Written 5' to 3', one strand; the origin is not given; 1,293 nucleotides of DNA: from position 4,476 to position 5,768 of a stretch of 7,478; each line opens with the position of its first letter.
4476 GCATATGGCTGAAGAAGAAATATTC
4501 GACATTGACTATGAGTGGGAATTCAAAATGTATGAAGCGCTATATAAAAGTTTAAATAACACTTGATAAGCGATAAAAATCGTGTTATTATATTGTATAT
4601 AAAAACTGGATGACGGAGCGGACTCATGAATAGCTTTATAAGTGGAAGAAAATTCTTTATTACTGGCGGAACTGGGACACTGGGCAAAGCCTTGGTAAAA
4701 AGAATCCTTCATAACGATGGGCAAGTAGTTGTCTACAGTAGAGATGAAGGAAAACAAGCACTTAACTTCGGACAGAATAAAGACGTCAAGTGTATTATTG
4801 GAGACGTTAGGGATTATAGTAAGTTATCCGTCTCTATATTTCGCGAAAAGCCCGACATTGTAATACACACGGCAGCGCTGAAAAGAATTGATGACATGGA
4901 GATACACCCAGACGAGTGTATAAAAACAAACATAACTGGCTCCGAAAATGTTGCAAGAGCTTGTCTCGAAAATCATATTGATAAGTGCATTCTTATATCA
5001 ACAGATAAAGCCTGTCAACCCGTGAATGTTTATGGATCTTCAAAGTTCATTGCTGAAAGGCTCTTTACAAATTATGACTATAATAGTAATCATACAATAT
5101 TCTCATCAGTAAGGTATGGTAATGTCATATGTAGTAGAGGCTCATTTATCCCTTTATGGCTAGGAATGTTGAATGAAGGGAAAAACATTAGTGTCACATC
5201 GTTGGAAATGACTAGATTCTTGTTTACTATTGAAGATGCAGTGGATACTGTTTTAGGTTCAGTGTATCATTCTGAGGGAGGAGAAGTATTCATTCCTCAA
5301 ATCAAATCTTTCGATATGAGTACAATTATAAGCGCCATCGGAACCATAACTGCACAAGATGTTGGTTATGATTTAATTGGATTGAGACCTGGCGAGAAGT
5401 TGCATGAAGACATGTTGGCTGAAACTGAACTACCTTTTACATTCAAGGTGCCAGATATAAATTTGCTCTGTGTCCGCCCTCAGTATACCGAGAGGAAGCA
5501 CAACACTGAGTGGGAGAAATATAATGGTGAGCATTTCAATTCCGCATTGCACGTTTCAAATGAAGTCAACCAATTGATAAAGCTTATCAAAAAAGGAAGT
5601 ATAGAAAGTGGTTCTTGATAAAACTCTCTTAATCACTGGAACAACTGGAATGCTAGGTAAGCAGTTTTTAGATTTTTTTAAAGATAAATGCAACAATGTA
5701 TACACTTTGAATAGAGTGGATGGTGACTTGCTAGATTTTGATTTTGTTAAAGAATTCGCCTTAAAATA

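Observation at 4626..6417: PseB-type 4,6-dehydratase coupled to an RmlD-like ketoreductase where the Pse pathway has an aminotransferase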

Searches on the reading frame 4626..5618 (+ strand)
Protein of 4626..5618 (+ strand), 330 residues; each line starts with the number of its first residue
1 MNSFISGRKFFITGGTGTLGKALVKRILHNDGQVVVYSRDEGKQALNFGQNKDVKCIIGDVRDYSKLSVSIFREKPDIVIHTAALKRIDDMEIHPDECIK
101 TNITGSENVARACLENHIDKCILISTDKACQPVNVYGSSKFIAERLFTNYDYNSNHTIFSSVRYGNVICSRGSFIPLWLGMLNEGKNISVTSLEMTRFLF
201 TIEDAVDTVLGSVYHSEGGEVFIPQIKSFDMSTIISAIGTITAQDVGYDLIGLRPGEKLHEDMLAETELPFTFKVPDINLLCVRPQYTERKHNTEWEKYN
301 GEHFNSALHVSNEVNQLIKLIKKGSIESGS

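Call 5: search_protein_families(library=pfam, proteins=[window:4626-5618:+], max_evalue=0.01)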
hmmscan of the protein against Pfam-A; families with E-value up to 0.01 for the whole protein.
window:4626-5618:+ (330 aa): 11 families
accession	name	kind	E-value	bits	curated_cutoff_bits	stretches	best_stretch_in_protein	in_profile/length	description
PF02719.21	Polysacc_synt_2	-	1.3e-76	258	20.2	1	11-277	2-287/293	Polysaccharide biosynthesis protein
PF01370.27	Epimerase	-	6e-25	88.5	20.9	1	11-215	2-227/240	NAD dependent epimerase/dehydratase family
PF01073.25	3Beta_HSD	-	1.3e-15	57.7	22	1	12-132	2-122/280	3-beta hydroxysteroid dehydrogenase/isomerase family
PF04321.23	RmlD_sub_bind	-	1.7e-15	57.3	27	1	9-158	2-145/287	RmlD substrate binding domain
PF16363.11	GDP_Man_Dehyd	-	4.8e-13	49.7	27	1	11-156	1-173/332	GDP-mannose 4,6 dehydratase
PF07993.18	NAD_binding_4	-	6.4e-10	39.1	20.1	1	12-131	1-141/258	Male sterility protein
PF13460.12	NAD_binding_10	-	2e-08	34.8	27.2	1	14-132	1-104/184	NAD(P)H-binding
PF00106.31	adh_short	-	2.4e-07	30.9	26.6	1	11-147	4-160/195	short chain dehydrogenase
PF05368.20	NmrA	-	0.00027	21.1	27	1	11-68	6-64/298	NmrA-like family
PF08659.16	KR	-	0.0016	18.8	22.6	1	11-125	4-135/180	KR domain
PF03807.23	F420_oxidored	-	0.0066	17.5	21.6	0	12-60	5-52/94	NADP oxidoreductase coenzyme F420-dependent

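Call 6: search_protein_families(library=ncbifam, proteins=[window:4626-5618:+], max_evalue=0.01)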
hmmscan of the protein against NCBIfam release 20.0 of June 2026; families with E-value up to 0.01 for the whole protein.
window:4626-5618:+ (330 aa): 45 families (the best 25 are shown)
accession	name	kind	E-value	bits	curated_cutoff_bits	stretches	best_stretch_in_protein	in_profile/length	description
TIGR03589.1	PseB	equivalog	2.6e-79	266.5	407.75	1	6-315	3-311/324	UDP-N-acetylglucosamine 4,6-dehydratase (inverting)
TIGR04130.1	FnlA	equivalog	2.5e-60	204.2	730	1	8-295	5-294/337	UDP-N-acetylglucosamine 4,6-dehydratase/5-epimerase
TIGR01214.1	rmlD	equivalog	4e-18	65.5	224.05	1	10-189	2-174/285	dTDP-4-dehydrorhamnose reductase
TIGR01179.1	galE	equivalog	6.1e-16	58.1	262.3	1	10-169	2-178/332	UDP-glucose 4-epimerase GalE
TIGR02622.1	CDP_4_6_dhtase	equivalog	2e-13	50.2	278.45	1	5-131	2-134/352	CDP-glucose 4,6-dehydratase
TIGR04180.1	EDH_00030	hypoth_equivalog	4.2e-13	49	475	1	11-142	2-131/297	NAD-dependent 4,6-dehydratase LegB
TIGR01181.1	dTDP_gluc_dehyt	equivalog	5.6e-11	42.1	365.1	1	10-138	2-131/321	dTDP-glucose 4,6-dehydratase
TIGR03466.1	HpnA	hypoth_equivalog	1.3e-10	40.7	367.65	1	9-127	2-114/327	hopanoid-associated sugar epimerase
NF042423.1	oxyalk_red_Shew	equivalog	6.2e-10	38.6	580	1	8-127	9-119/331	2-alkyl-3-oxoalkanoate reductase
NF005539.0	PRK07201.1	equivalog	9.3e-09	34.6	549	1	9-112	2-111/657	SDR family oxidoreductase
NF042422.1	oxyalk_red_OleD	equivalog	9.7e-09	35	580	1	9-127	2-111/329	2-alkyl-3-oxoalkanoate reductase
TIGR02197.1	heptose_epim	equivalog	5.9e-08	32.2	274.6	1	11-168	2-171/316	ADP-glyceromanno-heptose 6-epimerase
NF041293.1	G6PDh_Azf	equivalog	6.6e-08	32.3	400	1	11-129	6-118/252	NAD-dependent glucose-6-phosphate dehydrogenase Azf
NF004849.1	PRK06200.1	equivalog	1.3e-07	31.1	330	1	5-66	4-66/269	3-(cis-5,6-dihydroxycyclohexa-1,3-dien-1-yl)propanoate dehydrogenase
NF043036.1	ErythonDh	equivalog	8.3e-07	28.5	325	1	9-125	2-123/321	D-erythronate dehydrogenase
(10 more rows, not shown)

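Call 8: search_protein_families(library=phrogs, proteins=[window:4626-5618:+], max_evalue=0.001)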
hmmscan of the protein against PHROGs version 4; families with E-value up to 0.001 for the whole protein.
window:4626-5618:+ (330 aa): 1 family
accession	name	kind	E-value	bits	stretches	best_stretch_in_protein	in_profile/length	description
phrog_540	-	DNA, RNA and nucleotide metabolism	3.8e-30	105.9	1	6-260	291-563/715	nucleotide-sugar epimerase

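Call 9: search_solved_structures(query=window:4626-5618:+, max_evalue=1e-10, show_alignments=3)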
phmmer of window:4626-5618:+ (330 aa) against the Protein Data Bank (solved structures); distinct sequences matched with E-value up to 1e-10: 12.
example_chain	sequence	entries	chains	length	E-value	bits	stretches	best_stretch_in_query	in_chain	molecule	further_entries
2gn4_A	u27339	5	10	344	1.9e-62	214.6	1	5-280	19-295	UDP-GlcNAc C6 dehydratase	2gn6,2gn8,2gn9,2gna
4j2o_A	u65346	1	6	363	5.2e-57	196.7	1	5-278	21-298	UDP-N-acetylglucosamine 4,6-dehydratase/5-epimerase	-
3vvb_A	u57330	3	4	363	1.3e-52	182.2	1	10-269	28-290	CapE | Capsular polysaccharide synthesis enzyme Cap8E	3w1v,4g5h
6bwc_A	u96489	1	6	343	2.7e-52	181.2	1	4-281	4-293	Polysaccharide biosynthesis protein CapD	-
3vvc_A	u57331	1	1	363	4.9e-52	180.3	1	10-269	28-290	Capsular polysaccharide synthesis enzyme Cap8E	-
4tqg_A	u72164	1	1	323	2.4e-46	161.6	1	5-317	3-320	Putative dTDP-d-glucose 4 6-dehydratase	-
5bjy_A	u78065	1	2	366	4.1e-29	105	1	3-266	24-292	WlaL protein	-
5bju_A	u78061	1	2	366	5.3e-28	101.3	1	3-266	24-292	WlaL protein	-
5bjw_A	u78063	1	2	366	1.9e-27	99.5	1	3-266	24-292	WlaL protein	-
5bjx_A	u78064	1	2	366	2.7e-27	99.1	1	3-266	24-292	WlaL protein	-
5bjv_A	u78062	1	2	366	1.8e-26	96.3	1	3-266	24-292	WlaL protein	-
3pvz_A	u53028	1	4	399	1.7e-11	47.1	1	2-229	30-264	UDP-N-acetylglucosamine 4,6-dehydratase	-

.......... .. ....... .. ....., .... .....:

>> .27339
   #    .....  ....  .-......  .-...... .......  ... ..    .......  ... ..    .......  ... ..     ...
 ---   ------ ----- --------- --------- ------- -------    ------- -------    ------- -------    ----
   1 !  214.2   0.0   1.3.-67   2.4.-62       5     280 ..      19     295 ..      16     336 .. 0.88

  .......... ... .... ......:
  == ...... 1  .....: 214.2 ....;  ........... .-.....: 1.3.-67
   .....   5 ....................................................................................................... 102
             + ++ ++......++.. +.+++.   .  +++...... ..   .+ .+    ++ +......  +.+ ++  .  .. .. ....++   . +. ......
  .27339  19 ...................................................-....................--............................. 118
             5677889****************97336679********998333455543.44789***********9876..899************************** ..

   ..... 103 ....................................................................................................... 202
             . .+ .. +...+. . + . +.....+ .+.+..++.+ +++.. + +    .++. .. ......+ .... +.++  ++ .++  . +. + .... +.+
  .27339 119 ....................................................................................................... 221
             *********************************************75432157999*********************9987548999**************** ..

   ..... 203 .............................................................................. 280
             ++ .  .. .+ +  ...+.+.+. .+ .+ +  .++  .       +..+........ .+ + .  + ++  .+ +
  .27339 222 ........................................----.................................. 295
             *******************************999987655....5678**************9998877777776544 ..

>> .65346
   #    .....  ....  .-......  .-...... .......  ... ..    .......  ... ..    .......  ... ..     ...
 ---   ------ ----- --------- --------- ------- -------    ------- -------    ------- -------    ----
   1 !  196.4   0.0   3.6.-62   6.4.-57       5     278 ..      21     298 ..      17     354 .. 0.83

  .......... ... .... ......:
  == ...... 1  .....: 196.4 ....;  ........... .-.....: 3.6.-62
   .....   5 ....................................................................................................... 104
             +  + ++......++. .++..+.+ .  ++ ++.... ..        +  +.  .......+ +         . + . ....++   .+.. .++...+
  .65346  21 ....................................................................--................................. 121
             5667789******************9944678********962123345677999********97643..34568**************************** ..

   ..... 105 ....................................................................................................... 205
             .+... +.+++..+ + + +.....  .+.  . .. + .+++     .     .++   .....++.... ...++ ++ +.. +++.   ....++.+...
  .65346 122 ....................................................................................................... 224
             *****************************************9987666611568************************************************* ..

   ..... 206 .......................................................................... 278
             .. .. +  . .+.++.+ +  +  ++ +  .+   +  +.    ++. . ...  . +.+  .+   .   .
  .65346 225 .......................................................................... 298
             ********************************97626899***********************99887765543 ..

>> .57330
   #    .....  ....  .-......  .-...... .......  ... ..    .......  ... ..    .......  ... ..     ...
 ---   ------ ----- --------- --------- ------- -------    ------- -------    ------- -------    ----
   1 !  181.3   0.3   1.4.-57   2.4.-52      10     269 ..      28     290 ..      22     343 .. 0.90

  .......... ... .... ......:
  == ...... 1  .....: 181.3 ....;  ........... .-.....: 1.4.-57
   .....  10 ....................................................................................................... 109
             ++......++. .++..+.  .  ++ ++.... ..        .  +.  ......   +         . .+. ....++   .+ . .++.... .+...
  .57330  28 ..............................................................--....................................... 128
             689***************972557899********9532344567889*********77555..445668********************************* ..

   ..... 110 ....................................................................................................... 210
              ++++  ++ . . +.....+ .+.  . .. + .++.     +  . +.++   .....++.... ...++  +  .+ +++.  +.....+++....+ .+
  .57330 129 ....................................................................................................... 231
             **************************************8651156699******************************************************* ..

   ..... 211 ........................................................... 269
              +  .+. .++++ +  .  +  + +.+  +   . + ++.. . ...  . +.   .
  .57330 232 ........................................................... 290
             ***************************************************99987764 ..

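Call 17: search_dna_similar(query=window:4626-5618:+, collection=phages, mode=protein, max_rows=25)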
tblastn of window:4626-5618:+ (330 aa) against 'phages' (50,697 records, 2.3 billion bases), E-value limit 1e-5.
Records with a match: 20; places in all: 22; records where one place covers at least 80% of the query: 4.
Best place of each record, by identity: <60% 20.
By first word of the organism name: Synechococcus 7; Klebsiella 5; uncultured 2; Staphylococcus 2; Listeria 2; Bacteriophage 2.
By host as written in the record: - 4; Synechococcus sp. MW02 4; Staphylococcus aureus 2; Listeria monocytogenes 2; Synechococcus sp. WH7803 2; Klebsiella pneumoniae 135080 2; Synechococcus sp. LTWRED 1; Klebsiella pneumoniae KP13 1; and 2 more.
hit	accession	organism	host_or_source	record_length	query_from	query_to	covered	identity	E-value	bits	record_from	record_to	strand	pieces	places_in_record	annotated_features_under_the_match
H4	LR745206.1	uncultured phage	metagenomic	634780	1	268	81%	39.1%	2e-50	185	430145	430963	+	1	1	record has no annotation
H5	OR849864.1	Staphylococcus phage SA 1298 Kay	Staphylococcus aureus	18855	10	268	78%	38.6%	5e-47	175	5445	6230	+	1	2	record has no annotation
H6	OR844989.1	Staphylococcus phage SA 1306 Kay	Staphylococcus aureus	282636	10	268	78%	38.6%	6e-47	175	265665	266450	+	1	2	record has no annotation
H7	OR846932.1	Listeria phage LM 4-11-1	Listeria monocytogenes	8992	5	268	80%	33.6%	2e-34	139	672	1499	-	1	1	record has no annotation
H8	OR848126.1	Listeria phage LM 4-14-1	Listeria monocytogenes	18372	5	268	80%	33.6%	2e-34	139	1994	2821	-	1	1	record has no annotation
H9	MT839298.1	Bacteriophage sp.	human fecal samples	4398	3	269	81%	31.3%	2e-29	124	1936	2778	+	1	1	record has no annotation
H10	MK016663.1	Synechococcus phage S-H68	Synechococcus sp. LTWRED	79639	8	208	61%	26.9%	6e-9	63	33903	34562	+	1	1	UDP-glucose 4-epimerase | hypothetical protein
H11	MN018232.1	Synechococcus phage S-B43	Synechococcus sp. MW02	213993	8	208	61%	26.5%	9e-9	63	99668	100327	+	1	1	ADP-L-glycero-D-mannoheptose-6-epimerase | hypothetical protein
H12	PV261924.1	Synechococcus phage RN05-S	Synechococcus sp. MW02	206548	8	208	61%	26.5%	1e-8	62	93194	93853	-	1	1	NAD dependent epimerase/dehydratase family | GDP-fucose protein O-fucosyltransferase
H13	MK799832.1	Synechococcus phage S-B05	Synechococcus sp. MW02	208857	8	208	61%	26.5%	1e-8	62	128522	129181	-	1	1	ADP-L-glycero-D-mannoheptose-6-epimerase | hypothetical protein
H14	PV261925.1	Synechococcus phage RB11-B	Synechococcus sp. MW02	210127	8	208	61%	26.5%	1e-8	62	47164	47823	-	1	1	NAD dependent epimerase/dehydratase family | GDP-fucose protein O-fucosyltransferase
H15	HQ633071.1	Synechococcus phage S-SKS1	Synechococcus sp. WH7803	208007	9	177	51%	29.9%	8e-9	63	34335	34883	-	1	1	nucleotide-sugar epimerase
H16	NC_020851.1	Synechococcus phage S-SKS1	Synechococcus sp. WH7803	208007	9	177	51%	29.9%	8e-9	63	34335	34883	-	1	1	nucleotide-sugar epimerase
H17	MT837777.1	Bacteriophage sp.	human fecal samples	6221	3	168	50%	30.2%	5e-11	70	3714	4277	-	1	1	record has no annotation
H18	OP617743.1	Klebsiella phage KP13-26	Klebsiella pneumoniae KP13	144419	8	186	54%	27.6%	9e-8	60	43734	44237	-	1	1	rmlD: dTDP-4-dehydrorhamnose reductase | rfbC: dTDP-4-dehydrorhamnose 3,5-epimerase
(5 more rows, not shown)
